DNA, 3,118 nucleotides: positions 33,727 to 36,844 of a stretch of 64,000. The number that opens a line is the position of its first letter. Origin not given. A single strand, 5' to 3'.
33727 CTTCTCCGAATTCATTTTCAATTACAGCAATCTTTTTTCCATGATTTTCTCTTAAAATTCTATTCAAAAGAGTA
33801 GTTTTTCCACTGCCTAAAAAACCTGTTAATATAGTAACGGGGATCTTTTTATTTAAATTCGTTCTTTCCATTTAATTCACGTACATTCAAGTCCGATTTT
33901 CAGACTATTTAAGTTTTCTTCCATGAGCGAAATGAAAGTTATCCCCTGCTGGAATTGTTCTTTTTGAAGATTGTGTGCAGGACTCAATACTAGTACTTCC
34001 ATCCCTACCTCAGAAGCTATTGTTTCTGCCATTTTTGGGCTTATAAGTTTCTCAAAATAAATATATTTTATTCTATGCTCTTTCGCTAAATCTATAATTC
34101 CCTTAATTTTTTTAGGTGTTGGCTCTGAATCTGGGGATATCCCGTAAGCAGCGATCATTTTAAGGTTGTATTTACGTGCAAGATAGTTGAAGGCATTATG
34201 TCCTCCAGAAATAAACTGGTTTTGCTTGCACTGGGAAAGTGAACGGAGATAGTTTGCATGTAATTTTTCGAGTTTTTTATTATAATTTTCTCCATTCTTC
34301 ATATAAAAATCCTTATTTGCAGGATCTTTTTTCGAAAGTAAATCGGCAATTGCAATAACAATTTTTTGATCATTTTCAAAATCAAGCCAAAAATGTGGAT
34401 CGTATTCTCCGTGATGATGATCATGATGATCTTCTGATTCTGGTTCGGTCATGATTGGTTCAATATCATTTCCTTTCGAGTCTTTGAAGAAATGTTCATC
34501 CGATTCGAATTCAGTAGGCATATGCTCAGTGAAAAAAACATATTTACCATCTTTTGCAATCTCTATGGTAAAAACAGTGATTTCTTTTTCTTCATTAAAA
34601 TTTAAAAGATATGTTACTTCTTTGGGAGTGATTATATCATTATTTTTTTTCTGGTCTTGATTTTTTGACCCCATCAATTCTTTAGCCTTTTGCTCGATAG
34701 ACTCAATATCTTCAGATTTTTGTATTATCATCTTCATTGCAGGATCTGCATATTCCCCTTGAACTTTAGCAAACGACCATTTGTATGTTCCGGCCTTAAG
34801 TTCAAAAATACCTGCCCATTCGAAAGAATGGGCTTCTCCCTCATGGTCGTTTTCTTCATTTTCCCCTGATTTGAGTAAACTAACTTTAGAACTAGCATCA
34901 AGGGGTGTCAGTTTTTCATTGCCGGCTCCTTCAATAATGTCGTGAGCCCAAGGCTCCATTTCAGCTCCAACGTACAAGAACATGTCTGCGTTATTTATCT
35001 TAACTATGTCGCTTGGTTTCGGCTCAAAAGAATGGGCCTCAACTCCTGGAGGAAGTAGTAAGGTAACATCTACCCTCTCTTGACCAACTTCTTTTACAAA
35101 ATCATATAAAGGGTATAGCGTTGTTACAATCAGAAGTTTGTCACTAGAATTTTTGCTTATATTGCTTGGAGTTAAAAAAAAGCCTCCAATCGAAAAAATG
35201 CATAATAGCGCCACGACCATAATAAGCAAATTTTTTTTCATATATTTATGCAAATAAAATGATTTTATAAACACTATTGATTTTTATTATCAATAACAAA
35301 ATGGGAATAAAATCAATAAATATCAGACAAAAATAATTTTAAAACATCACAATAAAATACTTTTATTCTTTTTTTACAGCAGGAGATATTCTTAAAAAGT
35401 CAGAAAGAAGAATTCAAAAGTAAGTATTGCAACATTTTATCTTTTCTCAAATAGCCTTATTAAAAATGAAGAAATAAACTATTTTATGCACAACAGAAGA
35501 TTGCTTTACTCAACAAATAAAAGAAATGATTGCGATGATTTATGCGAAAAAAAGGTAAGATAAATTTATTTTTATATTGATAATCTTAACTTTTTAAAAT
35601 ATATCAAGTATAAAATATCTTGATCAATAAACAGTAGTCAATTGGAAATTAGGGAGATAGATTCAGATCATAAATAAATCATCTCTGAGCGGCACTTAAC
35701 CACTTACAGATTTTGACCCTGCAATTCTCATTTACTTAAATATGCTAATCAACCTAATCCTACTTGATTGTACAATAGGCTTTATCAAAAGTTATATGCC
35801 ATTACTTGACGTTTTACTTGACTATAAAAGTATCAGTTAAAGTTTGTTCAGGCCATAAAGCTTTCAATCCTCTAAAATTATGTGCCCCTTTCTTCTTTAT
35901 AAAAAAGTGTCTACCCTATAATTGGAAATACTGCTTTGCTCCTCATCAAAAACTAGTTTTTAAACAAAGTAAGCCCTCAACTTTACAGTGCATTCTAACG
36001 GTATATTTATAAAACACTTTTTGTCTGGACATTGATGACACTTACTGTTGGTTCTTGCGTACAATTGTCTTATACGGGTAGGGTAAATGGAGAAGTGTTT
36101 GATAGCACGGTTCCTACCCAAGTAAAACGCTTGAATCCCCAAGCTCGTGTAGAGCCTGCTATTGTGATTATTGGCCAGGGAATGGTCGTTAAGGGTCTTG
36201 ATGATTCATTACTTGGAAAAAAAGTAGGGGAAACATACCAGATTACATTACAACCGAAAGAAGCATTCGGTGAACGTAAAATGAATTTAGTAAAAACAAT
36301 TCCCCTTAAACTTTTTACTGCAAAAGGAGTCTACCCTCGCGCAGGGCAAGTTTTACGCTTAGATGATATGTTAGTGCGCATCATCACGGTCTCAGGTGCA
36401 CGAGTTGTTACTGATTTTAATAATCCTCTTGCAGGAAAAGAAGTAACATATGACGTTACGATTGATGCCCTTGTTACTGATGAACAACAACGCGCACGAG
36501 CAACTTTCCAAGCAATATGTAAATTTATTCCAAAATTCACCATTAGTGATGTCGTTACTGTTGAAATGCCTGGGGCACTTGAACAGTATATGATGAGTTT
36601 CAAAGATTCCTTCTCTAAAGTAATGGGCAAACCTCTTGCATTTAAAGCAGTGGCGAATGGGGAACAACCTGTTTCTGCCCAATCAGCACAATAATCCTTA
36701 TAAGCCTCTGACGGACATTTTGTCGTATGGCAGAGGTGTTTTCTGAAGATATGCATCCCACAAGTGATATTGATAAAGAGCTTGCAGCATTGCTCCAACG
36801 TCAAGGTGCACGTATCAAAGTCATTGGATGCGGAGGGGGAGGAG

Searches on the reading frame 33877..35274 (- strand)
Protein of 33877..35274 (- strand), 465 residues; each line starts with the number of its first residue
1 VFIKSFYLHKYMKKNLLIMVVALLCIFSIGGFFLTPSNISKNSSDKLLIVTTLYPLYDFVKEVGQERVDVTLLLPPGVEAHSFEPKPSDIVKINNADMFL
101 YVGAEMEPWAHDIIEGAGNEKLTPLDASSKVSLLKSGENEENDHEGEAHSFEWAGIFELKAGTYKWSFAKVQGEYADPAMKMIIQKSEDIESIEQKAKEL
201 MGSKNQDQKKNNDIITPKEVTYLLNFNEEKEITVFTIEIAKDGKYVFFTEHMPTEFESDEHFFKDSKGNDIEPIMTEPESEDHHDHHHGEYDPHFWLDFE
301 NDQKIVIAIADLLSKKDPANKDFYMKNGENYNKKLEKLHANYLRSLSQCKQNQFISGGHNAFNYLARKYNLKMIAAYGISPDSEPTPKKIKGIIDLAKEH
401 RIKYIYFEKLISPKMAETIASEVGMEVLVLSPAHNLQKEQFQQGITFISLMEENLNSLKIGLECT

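Call 13: search_protein_families(library=pfam, proteins=[window:33877-35274:-], max_evalue=0.01)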
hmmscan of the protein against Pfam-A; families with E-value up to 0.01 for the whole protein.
window:33877-35274:- (465 aa): 1 family
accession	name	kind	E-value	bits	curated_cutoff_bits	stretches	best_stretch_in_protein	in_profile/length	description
PF01297.22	ZnuA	-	1.4e-81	274.3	29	2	277-459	84-261/263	Zinc-uptake complex component A periplasmic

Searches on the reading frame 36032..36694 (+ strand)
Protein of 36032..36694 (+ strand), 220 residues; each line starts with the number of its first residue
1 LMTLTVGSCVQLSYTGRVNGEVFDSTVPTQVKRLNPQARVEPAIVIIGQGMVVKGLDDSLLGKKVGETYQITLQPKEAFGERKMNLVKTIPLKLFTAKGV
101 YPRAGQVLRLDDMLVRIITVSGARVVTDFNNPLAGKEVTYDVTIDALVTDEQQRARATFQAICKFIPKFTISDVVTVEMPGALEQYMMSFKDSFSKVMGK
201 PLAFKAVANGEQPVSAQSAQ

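Call 13: search_protein_families(library=pfam, proteins=[window:36032-36694:+], max_evalue=0.01)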
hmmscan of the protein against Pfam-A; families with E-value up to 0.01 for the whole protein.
window:36032-36694:+ (220 aa): 2 families
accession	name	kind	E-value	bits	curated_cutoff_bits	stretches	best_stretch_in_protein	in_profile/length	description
PF00254.34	FKBP_C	-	1.5e-13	51.3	21.1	1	6-84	7-76/94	FKBP-type peptidyl-prolyl cis-trans isomerase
PF22199.2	FKBP26_IF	-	4.9e-07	30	27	1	89-133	2-46/46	FKBP26, IF domain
